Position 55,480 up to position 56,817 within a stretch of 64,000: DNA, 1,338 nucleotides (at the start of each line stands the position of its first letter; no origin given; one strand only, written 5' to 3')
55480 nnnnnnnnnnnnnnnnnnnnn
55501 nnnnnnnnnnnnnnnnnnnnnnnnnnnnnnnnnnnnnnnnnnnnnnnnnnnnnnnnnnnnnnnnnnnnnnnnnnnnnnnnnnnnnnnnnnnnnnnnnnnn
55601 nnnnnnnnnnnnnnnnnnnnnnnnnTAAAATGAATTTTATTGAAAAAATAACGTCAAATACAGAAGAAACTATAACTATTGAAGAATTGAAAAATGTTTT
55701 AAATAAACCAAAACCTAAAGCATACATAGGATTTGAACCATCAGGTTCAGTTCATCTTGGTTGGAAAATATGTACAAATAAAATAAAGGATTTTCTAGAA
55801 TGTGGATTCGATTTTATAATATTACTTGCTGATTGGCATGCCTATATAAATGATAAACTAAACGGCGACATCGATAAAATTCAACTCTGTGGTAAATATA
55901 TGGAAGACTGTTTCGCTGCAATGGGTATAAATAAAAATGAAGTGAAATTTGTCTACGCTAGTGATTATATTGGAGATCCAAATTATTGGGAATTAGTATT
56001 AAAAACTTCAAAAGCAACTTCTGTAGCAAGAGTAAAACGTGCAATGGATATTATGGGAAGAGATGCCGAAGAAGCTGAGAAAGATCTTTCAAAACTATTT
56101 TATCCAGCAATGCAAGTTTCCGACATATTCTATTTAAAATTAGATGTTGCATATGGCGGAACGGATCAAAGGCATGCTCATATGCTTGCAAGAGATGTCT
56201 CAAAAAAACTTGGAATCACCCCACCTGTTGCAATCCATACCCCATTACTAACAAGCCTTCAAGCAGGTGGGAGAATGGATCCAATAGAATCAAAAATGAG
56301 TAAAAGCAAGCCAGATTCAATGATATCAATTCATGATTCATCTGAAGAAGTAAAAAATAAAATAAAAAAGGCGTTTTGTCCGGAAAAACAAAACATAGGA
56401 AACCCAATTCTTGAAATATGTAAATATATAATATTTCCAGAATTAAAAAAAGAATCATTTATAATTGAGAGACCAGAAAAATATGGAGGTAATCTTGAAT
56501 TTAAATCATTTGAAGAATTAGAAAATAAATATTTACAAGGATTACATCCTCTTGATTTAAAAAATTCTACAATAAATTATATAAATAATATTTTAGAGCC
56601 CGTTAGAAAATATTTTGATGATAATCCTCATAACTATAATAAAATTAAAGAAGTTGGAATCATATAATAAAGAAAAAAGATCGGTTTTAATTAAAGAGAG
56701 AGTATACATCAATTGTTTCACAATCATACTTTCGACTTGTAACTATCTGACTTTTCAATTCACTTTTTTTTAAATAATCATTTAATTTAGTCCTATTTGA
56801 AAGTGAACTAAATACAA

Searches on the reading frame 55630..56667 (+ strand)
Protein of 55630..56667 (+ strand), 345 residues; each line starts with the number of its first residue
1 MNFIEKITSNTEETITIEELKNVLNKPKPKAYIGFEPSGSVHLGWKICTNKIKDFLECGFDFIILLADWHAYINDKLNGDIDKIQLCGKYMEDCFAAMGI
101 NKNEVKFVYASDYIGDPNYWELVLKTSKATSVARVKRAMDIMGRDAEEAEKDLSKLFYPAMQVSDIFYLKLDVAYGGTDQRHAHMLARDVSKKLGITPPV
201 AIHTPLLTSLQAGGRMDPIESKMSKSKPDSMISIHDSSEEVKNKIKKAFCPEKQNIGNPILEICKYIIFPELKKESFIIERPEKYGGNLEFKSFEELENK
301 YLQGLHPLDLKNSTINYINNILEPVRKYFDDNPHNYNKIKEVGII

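Call 45: search_protein_families(library=pfam, proteins=[window:55630-56667:+], max_evalue=0.001)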
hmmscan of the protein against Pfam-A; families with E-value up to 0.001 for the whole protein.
window:55630-56667:+ (345 aa): 1 family
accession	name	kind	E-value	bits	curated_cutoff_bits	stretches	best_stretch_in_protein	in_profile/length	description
PF00579.31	tRNA-synt_1b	-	2.2e-47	162.2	21.1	1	27-322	4-291/292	tRNA synthetases class I (W and Y)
